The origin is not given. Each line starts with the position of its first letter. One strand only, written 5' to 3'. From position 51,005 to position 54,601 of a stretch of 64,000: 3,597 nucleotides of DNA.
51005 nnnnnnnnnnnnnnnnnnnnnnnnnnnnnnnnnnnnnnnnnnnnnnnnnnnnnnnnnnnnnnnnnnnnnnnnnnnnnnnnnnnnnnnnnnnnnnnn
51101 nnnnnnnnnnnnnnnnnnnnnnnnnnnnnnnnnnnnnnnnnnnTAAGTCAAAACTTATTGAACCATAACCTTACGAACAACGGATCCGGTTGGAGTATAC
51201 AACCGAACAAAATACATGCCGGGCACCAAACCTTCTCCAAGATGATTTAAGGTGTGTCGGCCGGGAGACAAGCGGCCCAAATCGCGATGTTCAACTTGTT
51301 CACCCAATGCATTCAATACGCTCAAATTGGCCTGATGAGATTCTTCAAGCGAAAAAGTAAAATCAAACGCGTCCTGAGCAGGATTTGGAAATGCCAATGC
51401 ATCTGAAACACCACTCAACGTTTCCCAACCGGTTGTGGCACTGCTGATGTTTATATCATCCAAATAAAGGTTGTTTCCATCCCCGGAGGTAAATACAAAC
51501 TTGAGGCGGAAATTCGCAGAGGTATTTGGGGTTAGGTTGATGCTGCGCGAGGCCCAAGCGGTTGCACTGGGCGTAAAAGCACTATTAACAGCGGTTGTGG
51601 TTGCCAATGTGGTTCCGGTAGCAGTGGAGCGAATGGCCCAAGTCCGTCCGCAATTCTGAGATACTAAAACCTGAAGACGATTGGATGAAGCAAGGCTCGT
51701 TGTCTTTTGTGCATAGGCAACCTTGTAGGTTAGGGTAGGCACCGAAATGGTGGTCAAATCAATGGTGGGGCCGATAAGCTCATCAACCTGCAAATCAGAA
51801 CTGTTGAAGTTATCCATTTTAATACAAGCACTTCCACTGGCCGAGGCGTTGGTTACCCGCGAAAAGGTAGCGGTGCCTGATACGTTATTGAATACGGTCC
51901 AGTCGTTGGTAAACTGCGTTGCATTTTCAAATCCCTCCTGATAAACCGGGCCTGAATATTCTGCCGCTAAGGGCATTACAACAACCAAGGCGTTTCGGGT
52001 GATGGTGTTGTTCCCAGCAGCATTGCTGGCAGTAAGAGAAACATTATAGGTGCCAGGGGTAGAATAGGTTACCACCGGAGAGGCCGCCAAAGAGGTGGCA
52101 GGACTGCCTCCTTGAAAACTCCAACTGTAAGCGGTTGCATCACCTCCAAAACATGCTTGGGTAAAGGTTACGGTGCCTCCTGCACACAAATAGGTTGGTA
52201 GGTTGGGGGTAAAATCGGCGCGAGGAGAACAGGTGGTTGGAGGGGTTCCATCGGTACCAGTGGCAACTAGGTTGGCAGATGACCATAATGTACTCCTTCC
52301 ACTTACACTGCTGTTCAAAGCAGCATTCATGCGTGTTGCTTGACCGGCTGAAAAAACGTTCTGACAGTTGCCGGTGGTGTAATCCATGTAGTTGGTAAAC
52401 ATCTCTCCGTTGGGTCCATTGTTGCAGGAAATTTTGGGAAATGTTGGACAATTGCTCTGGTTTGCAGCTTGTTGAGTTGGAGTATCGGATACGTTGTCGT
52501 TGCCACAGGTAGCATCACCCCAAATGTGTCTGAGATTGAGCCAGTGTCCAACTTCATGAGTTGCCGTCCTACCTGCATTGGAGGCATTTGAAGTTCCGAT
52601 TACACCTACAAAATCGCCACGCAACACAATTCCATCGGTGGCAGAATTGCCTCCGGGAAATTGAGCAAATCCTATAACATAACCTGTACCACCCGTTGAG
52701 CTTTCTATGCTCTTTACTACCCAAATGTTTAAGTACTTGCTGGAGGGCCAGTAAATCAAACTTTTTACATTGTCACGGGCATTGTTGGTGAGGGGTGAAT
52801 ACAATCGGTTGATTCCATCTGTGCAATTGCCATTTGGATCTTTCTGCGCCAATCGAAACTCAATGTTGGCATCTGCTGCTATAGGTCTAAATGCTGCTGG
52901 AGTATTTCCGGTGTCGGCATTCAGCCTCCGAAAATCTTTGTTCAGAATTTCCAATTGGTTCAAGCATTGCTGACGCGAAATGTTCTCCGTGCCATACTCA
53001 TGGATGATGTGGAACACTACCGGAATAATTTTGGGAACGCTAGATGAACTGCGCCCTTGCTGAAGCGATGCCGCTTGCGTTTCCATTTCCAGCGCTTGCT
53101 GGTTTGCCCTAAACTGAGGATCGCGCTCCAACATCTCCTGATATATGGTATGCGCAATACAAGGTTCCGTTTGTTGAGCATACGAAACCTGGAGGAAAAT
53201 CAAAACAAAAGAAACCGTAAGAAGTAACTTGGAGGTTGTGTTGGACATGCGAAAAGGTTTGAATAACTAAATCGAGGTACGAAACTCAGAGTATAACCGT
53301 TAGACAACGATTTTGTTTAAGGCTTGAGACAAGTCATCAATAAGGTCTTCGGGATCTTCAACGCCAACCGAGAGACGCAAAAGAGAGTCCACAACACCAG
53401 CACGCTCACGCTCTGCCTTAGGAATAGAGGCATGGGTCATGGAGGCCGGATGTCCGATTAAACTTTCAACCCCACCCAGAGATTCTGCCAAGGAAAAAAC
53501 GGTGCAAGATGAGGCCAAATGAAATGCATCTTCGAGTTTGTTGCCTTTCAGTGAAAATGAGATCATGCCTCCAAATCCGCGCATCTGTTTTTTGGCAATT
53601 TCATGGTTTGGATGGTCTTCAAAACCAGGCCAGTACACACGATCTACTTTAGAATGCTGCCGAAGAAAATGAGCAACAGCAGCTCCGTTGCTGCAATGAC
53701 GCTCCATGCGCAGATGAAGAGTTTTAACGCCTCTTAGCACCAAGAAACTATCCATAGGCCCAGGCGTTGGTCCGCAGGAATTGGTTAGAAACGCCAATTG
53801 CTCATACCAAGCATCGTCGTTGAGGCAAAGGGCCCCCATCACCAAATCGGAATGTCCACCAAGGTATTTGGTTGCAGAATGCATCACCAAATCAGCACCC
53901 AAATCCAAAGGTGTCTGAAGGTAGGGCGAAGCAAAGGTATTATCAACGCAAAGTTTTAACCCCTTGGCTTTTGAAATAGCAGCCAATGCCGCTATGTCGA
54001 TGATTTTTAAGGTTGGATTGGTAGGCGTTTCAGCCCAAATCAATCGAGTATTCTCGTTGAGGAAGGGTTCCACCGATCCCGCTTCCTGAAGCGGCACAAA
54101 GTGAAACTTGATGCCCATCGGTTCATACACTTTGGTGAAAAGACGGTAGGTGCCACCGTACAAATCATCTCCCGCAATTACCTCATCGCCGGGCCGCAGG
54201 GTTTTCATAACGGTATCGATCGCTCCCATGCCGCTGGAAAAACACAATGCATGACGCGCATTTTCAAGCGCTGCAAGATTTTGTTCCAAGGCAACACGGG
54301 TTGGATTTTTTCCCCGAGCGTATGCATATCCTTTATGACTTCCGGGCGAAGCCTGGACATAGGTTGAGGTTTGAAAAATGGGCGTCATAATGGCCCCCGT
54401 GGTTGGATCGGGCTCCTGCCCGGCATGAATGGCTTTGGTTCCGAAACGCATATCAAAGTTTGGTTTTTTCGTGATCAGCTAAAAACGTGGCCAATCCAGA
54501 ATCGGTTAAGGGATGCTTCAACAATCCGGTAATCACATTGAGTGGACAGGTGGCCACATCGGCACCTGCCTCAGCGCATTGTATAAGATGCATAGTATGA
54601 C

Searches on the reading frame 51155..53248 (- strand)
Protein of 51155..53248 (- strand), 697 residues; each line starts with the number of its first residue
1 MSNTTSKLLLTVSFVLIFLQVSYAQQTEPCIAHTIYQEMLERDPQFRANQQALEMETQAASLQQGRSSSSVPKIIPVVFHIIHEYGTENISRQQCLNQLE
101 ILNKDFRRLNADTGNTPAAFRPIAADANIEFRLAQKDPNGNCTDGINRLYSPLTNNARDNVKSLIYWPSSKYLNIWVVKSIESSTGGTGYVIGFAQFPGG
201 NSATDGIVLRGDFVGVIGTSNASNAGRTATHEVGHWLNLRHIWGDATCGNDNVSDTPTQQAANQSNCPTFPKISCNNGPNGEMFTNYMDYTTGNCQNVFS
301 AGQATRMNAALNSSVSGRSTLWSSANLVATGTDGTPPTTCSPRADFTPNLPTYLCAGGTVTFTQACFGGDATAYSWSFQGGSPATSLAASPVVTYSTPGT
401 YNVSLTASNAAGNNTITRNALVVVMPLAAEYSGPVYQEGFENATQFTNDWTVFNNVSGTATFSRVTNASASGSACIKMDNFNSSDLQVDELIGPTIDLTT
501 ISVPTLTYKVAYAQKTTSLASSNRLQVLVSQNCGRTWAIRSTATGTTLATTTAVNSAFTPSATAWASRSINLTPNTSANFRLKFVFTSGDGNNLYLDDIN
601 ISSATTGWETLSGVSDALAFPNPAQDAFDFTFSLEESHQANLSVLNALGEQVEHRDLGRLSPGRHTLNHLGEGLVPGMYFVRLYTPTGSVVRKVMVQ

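Call 81: search_protein_families(library=pfam, proteins=[window:51155-53248:-], max_evalue=0.00001)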
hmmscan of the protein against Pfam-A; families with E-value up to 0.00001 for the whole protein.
window:51155-53248:- (697 aa): 4 families
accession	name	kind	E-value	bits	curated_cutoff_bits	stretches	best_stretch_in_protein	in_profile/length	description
PF05572.19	Peptidase_M43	-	9.6e-19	68.2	23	1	166-311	11-151/152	Pregnancy-associated plasma protein-A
PF00801.26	PKD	-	2.1e-13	50.5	23.5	1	346-419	4-77/80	PKD domain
PF18911.6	PKD_4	-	3.1e-09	37.2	27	1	352-420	12-81/85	PKD domain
PF18962.6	Por_Secre_tail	-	8e-07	29.7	27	1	620-696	2-75/75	Secretion system C-terminal sorting domain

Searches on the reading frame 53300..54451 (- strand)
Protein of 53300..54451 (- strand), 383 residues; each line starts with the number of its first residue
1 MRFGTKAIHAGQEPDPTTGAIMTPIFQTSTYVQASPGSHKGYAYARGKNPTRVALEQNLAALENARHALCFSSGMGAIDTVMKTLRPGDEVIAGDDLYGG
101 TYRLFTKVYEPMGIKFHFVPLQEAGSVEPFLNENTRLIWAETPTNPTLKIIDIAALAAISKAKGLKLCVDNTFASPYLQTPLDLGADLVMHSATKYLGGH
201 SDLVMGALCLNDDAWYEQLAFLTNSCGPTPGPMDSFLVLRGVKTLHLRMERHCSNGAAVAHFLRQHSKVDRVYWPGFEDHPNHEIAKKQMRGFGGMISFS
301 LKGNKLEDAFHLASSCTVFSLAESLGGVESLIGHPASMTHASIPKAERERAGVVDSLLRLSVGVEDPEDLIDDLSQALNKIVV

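Call 81: search_protein_families(library=pfam, proteins=[window:53300-54451:-], max_evalue=0.00001)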
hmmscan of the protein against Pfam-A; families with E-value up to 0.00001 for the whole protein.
window:53300-54451:- (383 aa): 1 family
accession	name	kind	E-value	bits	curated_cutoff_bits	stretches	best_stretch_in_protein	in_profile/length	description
PF01053.26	Cys_Met_Meta_PP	-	7.1e-150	499.2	27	1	5-379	2-381/381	Cys/Met metabolism PLP-dependent enzyme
